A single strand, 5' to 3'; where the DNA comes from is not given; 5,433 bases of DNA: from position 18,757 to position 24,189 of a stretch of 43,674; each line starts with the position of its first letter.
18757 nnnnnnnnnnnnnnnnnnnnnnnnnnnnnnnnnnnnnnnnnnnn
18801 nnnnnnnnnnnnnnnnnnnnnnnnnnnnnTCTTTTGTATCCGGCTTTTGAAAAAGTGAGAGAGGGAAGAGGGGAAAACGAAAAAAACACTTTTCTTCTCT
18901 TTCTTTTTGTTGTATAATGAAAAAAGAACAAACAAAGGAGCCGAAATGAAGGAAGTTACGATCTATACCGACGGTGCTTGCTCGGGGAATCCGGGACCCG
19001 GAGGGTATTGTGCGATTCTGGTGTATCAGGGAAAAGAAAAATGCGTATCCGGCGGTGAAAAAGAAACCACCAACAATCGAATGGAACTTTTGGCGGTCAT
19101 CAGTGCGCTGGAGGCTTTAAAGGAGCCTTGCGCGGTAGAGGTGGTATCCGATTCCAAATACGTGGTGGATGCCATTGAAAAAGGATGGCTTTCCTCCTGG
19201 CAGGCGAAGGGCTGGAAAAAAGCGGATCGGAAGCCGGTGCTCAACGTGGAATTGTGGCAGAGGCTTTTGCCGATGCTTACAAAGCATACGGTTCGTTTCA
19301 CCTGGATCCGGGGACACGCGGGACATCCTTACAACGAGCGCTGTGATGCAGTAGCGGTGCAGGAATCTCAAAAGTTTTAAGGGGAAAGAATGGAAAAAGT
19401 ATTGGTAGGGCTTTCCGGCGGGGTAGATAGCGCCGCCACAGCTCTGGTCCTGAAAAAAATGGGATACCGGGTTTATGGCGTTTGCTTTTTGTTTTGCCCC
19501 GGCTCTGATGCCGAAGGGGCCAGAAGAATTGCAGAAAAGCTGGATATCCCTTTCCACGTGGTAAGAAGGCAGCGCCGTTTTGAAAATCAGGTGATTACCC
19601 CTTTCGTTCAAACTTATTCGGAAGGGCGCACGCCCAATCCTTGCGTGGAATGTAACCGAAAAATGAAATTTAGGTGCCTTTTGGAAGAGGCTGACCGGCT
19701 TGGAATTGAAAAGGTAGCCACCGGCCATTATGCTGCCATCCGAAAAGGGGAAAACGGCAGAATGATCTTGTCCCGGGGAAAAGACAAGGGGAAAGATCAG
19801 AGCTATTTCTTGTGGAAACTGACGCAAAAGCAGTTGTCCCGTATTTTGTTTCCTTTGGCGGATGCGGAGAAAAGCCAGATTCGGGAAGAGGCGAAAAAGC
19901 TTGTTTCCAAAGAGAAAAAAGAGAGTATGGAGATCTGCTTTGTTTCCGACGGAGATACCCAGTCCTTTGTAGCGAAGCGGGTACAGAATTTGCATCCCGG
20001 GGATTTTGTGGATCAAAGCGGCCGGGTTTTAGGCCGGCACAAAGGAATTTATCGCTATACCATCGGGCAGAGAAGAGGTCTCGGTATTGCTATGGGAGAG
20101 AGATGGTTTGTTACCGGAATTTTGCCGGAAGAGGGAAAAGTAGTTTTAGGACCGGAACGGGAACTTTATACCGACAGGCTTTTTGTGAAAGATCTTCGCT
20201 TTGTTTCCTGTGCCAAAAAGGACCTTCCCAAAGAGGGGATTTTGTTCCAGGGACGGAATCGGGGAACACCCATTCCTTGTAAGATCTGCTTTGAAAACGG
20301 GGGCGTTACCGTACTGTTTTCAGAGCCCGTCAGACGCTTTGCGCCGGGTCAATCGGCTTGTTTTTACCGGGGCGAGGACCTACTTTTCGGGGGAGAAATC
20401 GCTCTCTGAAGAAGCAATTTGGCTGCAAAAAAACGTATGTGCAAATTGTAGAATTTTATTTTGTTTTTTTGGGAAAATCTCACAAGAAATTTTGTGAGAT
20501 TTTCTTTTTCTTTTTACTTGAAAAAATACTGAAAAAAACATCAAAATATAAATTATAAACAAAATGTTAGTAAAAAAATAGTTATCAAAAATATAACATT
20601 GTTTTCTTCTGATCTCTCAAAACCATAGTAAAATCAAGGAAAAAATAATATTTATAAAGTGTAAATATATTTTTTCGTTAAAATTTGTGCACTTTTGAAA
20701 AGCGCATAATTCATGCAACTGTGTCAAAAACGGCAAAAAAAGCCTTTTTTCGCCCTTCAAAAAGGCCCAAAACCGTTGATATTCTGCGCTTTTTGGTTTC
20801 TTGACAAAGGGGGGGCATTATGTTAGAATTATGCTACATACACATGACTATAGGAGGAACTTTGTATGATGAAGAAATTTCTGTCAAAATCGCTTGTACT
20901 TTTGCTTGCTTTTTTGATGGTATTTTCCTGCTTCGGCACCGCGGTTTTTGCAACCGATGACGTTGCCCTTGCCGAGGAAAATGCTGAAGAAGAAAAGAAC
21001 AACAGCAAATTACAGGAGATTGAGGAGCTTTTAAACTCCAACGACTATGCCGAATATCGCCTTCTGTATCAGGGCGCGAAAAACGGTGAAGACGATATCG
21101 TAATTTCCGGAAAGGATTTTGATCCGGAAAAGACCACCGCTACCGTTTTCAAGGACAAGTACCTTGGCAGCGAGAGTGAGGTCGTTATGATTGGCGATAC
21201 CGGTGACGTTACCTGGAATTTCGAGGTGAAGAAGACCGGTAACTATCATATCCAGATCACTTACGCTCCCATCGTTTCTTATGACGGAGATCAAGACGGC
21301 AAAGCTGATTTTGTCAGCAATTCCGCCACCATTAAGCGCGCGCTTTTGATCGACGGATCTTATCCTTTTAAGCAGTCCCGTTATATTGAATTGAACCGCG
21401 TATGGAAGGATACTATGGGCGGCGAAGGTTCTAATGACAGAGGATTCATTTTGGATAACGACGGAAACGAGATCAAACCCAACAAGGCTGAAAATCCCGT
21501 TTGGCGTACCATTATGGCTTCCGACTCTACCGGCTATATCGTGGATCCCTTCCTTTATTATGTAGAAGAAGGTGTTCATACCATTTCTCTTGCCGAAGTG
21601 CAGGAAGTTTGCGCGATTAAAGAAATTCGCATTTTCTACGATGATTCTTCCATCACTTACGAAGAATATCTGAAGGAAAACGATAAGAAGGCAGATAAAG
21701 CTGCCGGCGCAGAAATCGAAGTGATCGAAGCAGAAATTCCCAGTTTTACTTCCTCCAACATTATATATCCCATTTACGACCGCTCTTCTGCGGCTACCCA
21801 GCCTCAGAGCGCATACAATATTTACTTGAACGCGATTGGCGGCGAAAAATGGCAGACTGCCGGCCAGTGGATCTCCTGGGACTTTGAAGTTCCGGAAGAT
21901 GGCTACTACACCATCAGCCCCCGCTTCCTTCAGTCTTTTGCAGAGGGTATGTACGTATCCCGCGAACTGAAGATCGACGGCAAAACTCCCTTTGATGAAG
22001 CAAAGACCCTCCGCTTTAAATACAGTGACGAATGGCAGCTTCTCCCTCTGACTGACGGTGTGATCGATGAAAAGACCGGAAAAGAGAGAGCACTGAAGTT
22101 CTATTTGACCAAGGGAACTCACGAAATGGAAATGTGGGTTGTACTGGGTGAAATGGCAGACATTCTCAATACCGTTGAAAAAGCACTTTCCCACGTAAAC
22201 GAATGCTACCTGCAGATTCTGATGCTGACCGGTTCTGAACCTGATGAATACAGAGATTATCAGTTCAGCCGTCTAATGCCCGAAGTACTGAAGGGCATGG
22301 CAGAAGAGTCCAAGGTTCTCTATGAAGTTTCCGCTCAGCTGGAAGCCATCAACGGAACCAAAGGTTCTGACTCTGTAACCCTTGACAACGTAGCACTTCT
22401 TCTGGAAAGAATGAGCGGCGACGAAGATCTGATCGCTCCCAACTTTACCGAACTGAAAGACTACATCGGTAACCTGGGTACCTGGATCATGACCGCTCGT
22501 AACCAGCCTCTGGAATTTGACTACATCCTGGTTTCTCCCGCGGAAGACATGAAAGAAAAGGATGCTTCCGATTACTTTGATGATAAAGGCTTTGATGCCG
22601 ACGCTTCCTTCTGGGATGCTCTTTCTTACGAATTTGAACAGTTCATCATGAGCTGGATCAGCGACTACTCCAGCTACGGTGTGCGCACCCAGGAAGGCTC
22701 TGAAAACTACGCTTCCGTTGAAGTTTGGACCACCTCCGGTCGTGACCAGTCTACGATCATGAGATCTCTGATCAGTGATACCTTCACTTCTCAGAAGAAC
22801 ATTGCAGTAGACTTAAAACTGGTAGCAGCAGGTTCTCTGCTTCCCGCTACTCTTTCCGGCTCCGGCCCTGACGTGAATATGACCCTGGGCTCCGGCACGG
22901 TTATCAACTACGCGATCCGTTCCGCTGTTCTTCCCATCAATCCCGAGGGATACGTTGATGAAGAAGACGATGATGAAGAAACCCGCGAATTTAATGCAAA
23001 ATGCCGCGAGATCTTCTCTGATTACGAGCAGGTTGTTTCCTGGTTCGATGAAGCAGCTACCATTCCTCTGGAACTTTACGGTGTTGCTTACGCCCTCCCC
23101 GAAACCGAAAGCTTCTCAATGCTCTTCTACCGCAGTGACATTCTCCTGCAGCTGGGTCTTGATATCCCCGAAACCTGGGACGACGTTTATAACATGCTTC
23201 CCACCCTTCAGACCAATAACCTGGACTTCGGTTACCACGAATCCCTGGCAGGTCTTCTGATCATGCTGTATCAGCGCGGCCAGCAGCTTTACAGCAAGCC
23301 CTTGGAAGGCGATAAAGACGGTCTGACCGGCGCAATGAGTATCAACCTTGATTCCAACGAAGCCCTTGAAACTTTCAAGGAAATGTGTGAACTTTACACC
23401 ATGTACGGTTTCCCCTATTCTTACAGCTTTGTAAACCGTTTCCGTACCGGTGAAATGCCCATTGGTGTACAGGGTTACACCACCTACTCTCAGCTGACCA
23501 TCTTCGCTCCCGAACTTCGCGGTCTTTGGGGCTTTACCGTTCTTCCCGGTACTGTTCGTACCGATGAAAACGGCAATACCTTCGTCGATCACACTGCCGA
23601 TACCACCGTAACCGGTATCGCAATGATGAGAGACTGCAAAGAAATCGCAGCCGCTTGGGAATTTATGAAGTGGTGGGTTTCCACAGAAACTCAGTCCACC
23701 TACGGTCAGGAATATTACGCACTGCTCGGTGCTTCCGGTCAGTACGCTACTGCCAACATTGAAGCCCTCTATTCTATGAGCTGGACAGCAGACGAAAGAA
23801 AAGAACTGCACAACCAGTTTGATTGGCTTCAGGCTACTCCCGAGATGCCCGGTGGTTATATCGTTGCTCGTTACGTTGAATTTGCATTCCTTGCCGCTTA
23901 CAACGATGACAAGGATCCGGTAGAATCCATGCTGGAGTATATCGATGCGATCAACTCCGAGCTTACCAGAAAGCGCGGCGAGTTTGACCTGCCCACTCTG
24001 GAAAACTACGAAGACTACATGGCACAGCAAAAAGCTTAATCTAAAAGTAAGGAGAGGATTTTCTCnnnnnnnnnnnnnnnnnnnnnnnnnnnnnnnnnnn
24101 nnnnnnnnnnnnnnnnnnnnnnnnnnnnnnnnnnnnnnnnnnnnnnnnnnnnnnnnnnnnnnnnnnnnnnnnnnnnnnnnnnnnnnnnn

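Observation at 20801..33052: Seven-gene, 12-kb ABC locus: one giant CBM-fused binding protein, two permease pairs, an NHL-Yip1 membrane protein and a 949-aa unknown protein, with no ATPase, regulator or recognisable hydrolase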

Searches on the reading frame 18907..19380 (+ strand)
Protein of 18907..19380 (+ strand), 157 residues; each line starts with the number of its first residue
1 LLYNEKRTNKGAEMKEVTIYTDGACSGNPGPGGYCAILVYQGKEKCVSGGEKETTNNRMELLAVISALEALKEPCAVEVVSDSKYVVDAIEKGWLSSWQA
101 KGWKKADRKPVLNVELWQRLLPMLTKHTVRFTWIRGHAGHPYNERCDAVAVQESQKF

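Call 5: search_protein_families(library=pfam, proteins=[window:18907-19380:+], max_evalue=0.001)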
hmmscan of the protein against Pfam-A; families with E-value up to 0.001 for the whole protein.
window:18907-19380:+ (157 aa): 1 family
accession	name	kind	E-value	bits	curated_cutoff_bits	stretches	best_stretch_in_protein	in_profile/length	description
PF00075.30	RNase_H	-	1.6e-45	155.2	25.8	1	15-154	2-140/141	RNase H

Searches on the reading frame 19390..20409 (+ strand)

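Call 5: search_protein_families(library=pfam, proteins=[window:19390-20409:+], max_evalue=0.001)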
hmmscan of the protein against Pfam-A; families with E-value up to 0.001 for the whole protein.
window:19390-20409:+ (339 aa): 6 families
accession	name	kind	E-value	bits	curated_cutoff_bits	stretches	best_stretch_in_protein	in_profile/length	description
PF03054.22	tRNA_Me_trans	-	1.1e-60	205.2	20.6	1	2-186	1-201/202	tRNA methyl transferase HUP domain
PF20259.3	tRNA_Me_trans_M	-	1e-18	67.1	27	1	192-254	2-65/66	tRNA methyl transferase PRC-barrel domain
PF20258.4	tRNA_Me_trans_C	-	6.1e-11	42.9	20.6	1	262-337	2-77/77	Aminomethyltransferase beta-barrel domain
PF06508.19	QueC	-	4.9e-06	26.6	22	1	3-63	1-65/210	Queuosine biosynthesis protein QueC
PF24167.1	DUF7411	-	6.2e-06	26.4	28.7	1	4-76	3-70/194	Family of unknown function (DUF7411)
PF02540.23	NAD_synthase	-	8.3e-05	22.3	21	1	2-59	19-80/242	NAD synthase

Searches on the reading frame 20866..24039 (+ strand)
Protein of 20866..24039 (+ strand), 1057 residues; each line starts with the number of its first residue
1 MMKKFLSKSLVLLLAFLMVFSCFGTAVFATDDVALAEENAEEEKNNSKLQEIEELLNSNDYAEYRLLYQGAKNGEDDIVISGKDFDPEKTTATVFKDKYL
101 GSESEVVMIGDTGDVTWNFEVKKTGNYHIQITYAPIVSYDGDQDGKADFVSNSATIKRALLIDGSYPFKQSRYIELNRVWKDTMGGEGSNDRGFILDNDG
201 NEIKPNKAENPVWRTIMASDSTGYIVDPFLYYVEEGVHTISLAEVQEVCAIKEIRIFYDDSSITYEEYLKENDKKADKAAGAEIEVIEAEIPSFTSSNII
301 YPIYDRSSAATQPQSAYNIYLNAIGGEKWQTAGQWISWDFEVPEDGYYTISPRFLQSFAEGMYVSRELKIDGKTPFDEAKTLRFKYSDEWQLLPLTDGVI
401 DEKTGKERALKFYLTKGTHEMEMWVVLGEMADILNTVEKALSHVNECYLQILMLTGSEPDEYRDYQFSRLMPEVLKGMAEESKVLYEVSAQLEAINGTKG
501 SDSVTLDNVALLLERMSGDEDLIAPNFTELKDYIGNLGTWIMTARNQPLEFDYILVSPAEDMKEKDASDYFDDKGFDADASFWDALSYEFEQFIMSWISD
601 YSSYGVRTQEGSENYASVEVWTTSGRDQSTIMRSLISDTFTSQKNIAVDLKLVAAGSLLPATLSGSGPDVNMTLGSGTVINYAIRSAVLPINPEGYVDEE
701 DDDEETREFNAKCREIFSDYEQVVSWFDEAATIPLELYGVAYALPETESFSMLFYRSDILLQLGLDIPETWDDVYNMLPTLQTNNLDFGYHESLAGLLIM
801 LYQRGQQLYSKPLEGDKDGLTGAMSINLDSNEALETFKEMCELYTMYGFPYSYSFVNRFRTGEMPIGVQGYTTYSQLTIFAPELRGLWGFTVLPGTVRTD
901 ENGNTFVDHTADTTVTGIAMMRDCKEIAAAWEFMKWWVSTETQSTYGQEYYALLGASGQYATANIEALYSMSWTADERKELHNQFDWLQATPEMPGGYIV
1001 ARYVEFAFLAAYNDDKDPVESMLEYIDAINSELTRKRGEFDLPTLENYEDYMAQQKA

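Call 3: search_protein_families(library=pfam, proteins=[window:20866-24039:+], max_evalue=0.01)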
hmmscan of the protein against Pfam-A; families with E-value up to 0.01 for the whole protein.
window:20866-24039:+ (1057 aa): 4 families
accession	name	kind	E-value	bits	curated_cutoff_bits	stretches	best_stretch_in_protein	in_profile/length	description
PF01547.30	SBP_bac_1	-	1.8e-18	68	26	1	629-943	7-306/307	Bacterial extracellular solute-binding protein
PF13416.11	SBP_bac_8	-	1.2e-11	45.4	27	1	658-948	28-254/279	Bacterial extracellular solute-binding protein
PF16990.11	CBM_35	-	0.00021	22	28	0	110-134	33-57/121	Carbohydrate binding module (family 35)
PF09394.16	Inhibitor_I42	-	0.0036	18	27.2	0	93-134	33-74/91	Chagasin family peptidase inhibitor I42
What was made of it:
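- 20866..24039 (+): g1, a 1057-aa secreted solute-binding protein. It has a signal peptide, two CBM6/35-like beta-sandwich modules (about aa 75-257 and 285-426), a helical bundle (aa 430-545) and an oligosaccharide-type binding fold (aa 549-1040). Pfam SBP_bac_1 scores 68 bits; CBM_35 scores 22 bits, below its cut-off (call 3).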

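Call 6: search_protein_families(library=ncbifam, proteins=[window:20866-24039:+], max_evalue=0.01)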
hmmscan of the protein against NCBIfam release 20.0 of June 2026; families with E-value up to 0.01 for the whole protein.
window:20866-24039:+ (1057 aa): 0 families

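Call 10: search_solved_structures(query=window:20866-24039:+, max_evalue=1)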
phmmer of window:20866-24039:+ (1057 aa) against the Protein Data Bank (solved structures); distinct sequences matched with E-value up to 1: 2.
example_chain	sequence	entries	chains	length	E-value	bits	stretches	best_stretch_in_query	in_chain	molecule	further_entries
1eu8_A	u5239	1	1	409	0.2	12.9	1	727-785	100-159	TREHALOSE/MALTOSE BINDING PROTEIN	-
5u2p_A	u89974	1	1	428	0.61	11.3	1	725-776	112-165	Sugar ABC transporter substrate-binding protein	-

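Call 30: find_homologous_proteins(query=window:20866-24039:+, max_evalue=0.00001)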
Query window:20866-24039:+ (1057 aa): 314 proteins with E <= 0.00001 among 8000 candidates; the best 120 are listed.
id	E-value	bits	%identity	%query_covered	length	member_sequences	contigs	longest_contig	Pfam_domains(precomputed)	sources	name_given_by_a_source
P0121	0.0e+0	2381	98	100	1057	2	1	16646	PF13416.12,PF01547.31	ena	-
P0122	0.0e+0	2048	84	100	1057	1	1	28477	PF13416.12,PF01547.31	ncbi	-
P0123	0.0e+0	2024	84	98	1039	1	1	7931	PF13416.12,PF01547.31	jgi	jgi:ABC-type glycerol-3-phosphate transport system substrate-binding protein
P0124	0.0e+0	1997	81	100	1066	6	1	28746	PF13416.12,PF01547.31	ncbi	-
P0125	0.0e+0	1984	81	100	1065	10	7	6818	PF13416.12,PF01547.31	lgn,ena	-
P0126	0.0e+0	1977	80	100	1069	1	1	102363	PF13416.12,PF01547.31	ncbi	-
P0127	0.0e+0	1949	81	100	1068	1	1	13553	PF13416.12,PF01547.31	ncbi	-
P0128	0.0e+0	1944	80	99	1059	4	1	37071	PF13416.12,PF01547.31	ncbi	-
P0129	0.0e+0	1932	79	100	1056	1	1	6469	PF13416.12,PF01547.31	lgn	-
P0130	0.0e+0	1873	76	100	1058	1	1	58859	PF13416.12,PF01547.31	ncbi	-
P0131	0.0e+0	1868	77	100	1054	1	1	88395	PF13416.12,PF01547.31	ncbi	-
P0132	0.0e+0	1860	76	100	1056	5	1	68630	PF13416.12,PF01547.31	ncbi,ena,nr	ncbi:MAG: extracellular solute-binding protein [Clostridia bacterium]|nr:extracellular solute-bindin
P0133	0.0e+0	1830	75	100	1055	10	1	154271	PF13416.12,PF01547.31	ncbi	-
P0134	0.0e+0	1827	75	100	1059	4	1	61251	PF13416.12,PF01547.31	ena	-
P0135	0.0e+0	1817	75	100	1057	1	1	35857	PF13416.12,PF01547.31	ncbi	-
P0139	0.0e+0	1768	72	100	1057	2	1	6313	PF13416.12,PF01547.31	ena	-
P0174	9.6e-236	804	41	99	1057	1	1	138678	PF13416.12,PF16990.12,PF25275.2,PF01547.31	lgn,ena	-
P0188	6.1e-230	784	41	99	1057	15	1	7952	PF01547.31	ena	-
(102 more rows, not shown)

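Call 48: predict_structure(alignment_id=A2)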
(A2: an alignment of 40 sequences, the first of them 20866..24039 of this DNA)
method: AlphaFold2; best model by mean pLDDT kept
length: 1057 residues; sequences in the alignment: 40
mean_pLDDT: 84.4   pTM: 0.77
mean pLDDT of the five models: 84.4, 83.4, 82.0, 81.4, 80.8
residues with pLDDT >= 90: 419; 70-90: 536; 50-70: 58; < 50: 44
segments of 3 or more residues with pLDDT < 50: 20-46, 600-613
pLDDT, mean of each block of 10 residues (from residue 1): 57 64 35 32 54 75 88 92 92 90 90 92 94 92 85 85 89 89 81 77 83 92 87 95 90 94 90 89 92 90 86 82 89 93 94 86 88 92 89 89 82 95 91 87 89 88 89 92 93 77 89 93 91 85 86 94 79 86 84 68 39 66 78 78 80 61 69 88 86 90 91 93 90 89 94 92 90 92 91 88 90 78 85 91 88 86 91 82 76 90 87 92 89 94 85 71 87 84 89 82 90 89 89 84 78 74
secondary structure, 60 per line:
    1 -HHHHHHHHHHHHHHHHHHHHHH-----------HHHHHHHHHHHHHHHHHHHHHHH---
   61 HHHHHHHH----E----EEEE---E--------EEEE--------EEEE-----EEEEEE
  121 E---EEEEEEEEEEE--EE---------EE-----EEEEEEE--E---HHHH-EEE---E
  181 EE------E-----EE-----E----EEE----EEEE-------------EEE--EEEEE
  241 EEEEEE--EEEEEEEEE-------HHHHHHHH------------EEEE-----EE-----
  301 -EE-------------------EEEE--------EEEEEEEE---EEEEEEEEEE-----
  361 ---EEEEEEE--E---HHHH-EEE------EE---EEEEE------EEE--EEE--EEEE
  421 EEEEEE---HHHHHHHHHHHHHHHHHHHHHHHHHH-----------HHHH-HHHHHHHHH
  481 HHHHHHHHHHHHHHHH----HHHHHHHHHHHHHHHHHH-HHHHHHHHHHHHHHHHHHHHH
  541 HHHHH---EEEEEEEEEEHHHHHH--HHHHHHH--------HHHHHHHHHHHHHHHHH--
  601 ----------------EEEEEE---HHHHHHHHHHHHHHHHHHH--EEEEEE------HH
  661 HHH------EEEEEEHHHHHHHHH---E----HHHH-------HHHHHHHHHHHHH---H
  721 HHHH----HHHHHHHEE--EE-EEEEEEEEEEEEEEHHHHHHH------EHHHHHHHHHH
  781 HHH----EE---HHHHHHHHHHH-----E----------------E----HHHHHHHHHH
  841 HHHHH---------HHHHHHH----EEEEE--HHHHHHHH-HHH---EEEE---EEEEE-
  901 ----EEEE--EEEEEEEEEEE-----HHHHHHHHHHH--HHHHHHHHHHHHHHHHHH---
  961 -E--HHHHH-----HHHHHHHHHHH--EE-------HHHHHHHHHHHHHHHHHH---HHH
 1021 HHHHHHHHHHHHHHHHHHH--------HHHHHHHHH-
elements in order (helices of 4 or more, strands of 3 or more residues): H2-23 H35-57 H61-68 E78-81 E94-97 E106-109 E115-121 E125-135 E156-162 H169-172 E174-176 E180-182 E207-209 E214-217 E231-233 E236-246 E249-257 H265-272 E285-288 E323-326 E335-342 E346-355 E364-370 H377-380 E382-384 E396-400 E407-409 E412-414 E417-426 H430-455 H467-470 H472-496 H501-518 H520-545 E549-558 H559-564 H567-573 H582-598 E617-622 H626-644 E647-652 H659-663 E670-675 H676-684 H693-696 H704-716 H720-724 H729-735 E743-756 H757-763 H771-783 H793-803 H831-845 H855-861 E866-870 H873-880 E888-891 E895-899 E905-908 E911-921 H927-937 H940-957 H965-969 H975-985 H997-1014 H1018-1039 H1048-1056
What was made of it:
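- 20866..24039 (+): The AlphaFold2 model has pLDDT 84 (call 48).
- On Carbohydrate-binding module families CBM35 and CBM6: The model has two beta-sandwich modules (call 48).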

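Call 50: fold_search(model_id=the predicted structure, library=pdb)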
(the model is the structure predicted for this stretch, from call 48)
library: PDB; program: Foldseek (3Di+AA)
matches with E <= 10: 1332; with E <= 0.001: 1001
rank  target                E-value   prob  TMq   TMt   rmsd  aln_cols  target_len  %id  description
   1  9xf5_A                1.4e-16  1.00  0.30  0.74   5.4       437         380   16  Cycloisomaltooligosaccharide binding protein in complex with cycloisomaltooctaose (released 2026-03-25)
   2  7c0v_B                1.6e-16  1.00  0.29  0.72   5.2       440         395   15  Crystal structure of a dinucleotide-binding protein (Y224A) of ABC transporter endogenously bound to uridylyl-3'-5'-ph (released 2021-03-10)
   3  5ci5_B                2.8e-16  1.00  0.30  0.72   5.5       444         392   17  Crystal Structure of an ABC transporter Solute Binding Protein from Thermotoga Lettingae TMO (Tlet_1705, TARGET EFI-51 (released 2015-07-22)
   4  7c0v_A                2.8e-16  1.00  0.29  0.71   5.2       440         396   15  Crystal structure of a dinucleotide-binding protein (Y224A) of ABC transporter endogenously bound to uridylyl-3'-5'-ph (released 2021-03-10)
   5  7c14_A                3.5e-16  1.00  0.29  0.70   5.3       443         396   14  Crystal structure of a dinucleotide-binding protein (Q274A) of ABC transporter endogenously bound to uridylyl-3'-5'-ph (released 2021-03-10)
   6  7c0x_A                5.5e-16  1.00  0.29  0.71   5.2       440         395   15  Crystal structure of a dinucleotide-binding protein (T240A) of ABC transporter endogenously bound to uridylyl-3'-5'-ph (released 2021-03-10)
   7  5ysf_A                5.7e-16  1.00  0.30  0.75   5.8       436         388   17  Crystal structure of beta-1,2-glucooligosaccharide binding protein in complex with sophoropentaose (released 2018-05-02)
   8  7c0l_A                5.7e-16  1.00  0.29  0.72   5.2       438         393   15  Crystal structure of a dinucleotide-binding protein of ABC transporter endogenously bound to uridylyl-3'-5'-phospho-gu (released 2021-03-10)
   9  7c0o_A                6.0e-16  1.00  0.29  0.71   5.2       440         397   15  Crystal structure of a dinucleotide-binding protein (Y56F) of ABC transporter endogenously bound to uridylyl-3'-5'-pho (released 2021-03-10)
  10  5yse_A                6.9e-16  1.00  0.30  0.74   4.6       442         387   17  Crystal structure of beta-1,2-glucooligosaccharide binding protein in complex with sophorotetraose (released 2018-05-02)
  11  7c16_B                7.3e-16  1.00  0.29  0.70   5.4       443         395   15  Crystal structure of a dinucleotide-binding protein (Y224A/Y246A) of ABC transporter endogenously bound to uridylyl-3' (released 2021-03-10)
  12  7c14_B                8.0e-16  1.00  0.29  0.71   5.2       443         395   15  Crystal structure of a dinucleotide-binding protein (Q274A) of ABC transporter endogenously bound to uridylyl-3'-5'-ph (released 2021-03-10)
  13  7c19_A                9.3e-16  1.00  0.29  0.70   4.9       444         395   15  Crystal structure of a dinucleotide-binding protein (Y224A/Y246A) of ABC transporter endogenously bound to uridylyl-3' (released 2021-03-10)
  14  5ci5_A                9.7e-16  1.00  0.30  0.72   5.6       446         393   16  Crystal Structure of an ABC transporter Solute Binding Protein from Thermotoga Lettingae TMO (Tlet_1705, TARGET EFI-51 (released 2015-07-22)
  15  7c0y_A                1.0e-15  1.00  0.29  0.71   4.9       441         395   15  Crystal structure of a dinucleotide-binding protein (Y246A) of ABC transporter endogenously bound to uridylyl-3'-5'-ph (released 2021-03-10)
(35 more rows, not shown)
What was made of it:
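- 20866..24039 (+): The closest solved folds are binding proteins for cycloisomalto-oligosaccharides, sophoro-oligosaccharides, maltodextrin and acarbose, at E about 1e-16 (call 50).
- On Type I ABC importer, CUT1 family: The model's binding domain matches oligosaccharide-binding proteins at TM-scores (normalised by target length) of 0.7-0.8 (call 50).
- The binding domain's closest folds are oligosaccharide-binding proteins (call 50).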

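Call 51: search_protein_families(library=pfam, alignment_id=A2, max_evalue=0.001)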
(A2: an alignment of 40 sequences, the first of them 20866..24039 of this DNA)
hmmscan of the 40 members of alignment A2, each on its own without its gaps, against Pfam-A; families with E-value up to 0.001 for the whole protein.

A. member 1, window:20866-24039:+ (1057 aa): 3 families
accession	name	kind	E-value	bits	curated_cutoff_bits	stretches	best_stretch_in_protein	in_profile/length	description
PF01547.30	SBP_bac_1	-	1.8e-18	68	26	1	629-943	7-306/307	Bacterial extracellular solute-binding protein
PF13416.11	SBP_bac_8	-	1.2e-11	45.4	27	1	658-948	28-254/279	Bacterial extracellular solute-binding protein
PF16990.11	CBM_35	-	0.00021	22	28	0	110-134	33-57/121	Carbohydrate binding module (family 35)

B. families by the number of members that match (of 40 scanned): 6 families
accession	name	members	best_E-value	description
PF13416.11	SBP_bac_8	33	6.2e-21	Bacterial extracellular solute-binding protein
PF01547.30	SBP_bac_1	30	3.7e-24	Bacterial extracellular solute-binding protein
PF16990.11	CBM_35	11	9.6e-06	Carbohydrate binding module (family 35)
PF25275.1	Golvesin_C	10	1.8e-05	Golvesin C-terminal domain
PF17829.7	GH115_C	3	1.1e-06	Glycosyl hydrolase family 115 C-terminal domain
PF03422.21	CBM_6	1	3.6e-06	Carbohydrate binding module (family 6)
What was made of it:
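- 20866..24039 (+): CBM_35, Golvesin_C, GH115_C or CBM_6 hits occur in orthologues (call 51).
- On Carbohydrate-binding module families CBM35 and CBM6: Eleven of 40 orthologues hit CBM_35 (best E 1e-5) and one hits CBM_6 (call 51).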
